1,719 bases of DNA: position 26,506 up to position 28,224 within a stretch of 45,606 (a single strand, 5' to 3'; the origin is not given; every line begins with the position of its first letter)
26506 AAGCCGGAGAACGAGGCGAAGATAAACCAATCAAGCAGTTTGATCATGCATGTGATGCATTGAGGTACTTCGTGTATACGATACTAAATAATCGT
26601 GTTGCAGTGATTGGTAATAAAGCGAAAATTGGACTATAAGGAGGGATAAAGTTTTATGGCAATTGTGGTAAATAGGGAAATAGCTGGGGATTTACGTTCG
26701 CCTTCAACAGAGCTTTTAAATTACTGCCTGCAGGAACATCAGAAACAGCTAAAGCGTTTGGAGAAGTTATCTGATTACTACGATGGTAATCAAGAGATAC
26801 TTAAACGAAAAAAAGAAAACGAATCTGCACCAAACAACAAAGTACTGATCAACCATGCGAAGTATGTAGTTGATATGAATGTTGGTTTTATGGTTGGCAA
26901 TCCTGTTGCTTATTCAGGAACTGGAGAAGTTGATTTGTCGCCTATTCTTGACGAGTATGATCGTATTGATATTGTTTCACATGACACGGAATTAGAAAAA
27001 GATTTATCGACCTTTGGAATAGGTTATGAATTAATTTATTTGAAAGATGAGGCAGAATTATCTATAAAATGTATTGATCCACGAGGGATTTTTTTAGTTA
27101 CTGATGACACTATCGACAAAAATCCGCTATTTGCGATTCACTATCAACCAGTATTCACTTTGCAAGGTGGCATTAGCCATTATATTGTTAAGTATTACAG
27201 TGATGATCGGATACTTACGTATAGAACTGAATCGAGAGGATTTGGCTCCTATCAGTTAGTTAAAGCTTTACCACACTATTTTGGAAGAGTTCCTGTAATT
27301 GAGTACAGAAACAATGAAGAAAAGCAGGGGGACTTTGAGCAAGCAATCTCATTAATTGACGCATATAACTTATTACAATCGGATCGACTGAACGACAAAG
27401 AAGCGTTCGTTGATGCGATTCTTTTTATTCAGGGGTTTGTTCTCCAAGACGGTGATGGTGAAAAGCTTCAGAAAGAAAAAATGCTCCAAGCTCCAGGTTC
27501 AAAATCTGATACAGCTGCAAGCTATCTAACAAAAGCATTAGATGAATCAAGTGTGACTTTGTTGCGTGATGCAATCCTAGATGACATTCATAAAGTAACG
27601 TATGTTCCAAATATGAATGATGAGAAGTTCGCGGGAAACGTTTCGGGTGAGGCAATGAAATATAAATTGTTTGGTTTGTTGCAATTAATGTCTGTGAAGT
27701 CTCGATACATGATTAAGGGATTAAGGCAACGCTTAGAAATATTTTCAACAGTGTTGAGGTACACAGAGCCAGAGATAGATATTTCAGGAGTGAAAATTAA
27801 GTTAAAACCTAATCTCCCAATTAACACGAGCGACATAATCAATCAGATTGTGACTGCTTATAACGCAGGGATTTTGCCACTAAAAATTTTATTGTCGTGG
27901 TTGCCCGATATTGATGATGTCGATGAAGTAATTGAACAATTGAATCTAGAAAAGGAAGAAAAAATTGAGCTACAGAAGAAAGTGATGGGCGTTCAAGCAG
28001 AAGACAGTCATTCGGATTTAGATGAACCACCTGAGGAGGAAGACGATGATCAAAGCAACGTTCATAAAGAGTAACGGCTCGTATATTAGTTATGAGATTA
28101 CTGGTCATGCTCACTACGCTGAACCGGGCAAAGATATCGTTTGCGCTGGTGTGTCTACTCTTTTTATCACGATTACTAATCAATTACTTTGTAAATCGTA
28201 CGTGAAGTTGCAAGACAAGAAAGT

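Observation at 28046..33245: Phage-encoded Prp-like protease with three candidate substrates carrying the L27-type LxLQ(F/L)FA cleavage motif, including the major tail protein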

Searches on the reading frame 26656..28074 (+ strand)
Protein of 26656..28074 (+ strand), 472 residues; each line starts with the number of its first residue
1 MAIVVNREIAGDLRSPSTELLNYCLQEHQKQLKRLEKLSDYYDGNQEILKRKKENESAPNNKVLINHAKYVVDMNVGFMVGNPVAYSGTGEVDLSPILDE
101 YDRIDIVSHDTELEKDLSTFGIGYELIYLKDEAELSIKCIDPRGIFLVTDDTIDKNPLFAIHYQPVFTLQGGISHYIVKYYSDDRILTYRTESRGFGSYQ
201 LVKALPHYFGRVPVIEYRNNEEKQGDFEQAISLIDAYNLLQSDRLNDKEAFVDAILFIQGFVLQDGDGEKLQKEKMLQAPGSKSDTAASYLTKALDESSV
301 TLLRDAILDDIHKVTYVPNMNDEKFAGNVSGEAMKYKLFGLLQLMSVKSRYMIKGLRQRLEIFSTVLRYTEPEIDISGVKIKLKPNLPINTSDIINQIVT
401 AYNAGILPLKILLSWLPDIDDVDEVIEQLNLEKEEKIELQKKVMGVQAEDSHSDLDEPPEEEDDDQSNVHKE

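Call 4: search_protein_families(library=pfam, proteins=[window:26656-28074:+], max_evalue=0.01)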
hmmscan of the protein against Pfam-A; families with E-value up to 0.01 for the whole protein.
window:26656-28074:+ (472 aa): 1 family
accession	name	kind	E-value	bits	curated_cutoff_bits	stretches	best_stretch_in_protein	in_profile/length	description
PF05133.19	SPP1_portal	-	1.6e-115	386.9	25.5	1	22-438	2-415/416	Phage portal protein, SPP1 Gp6-like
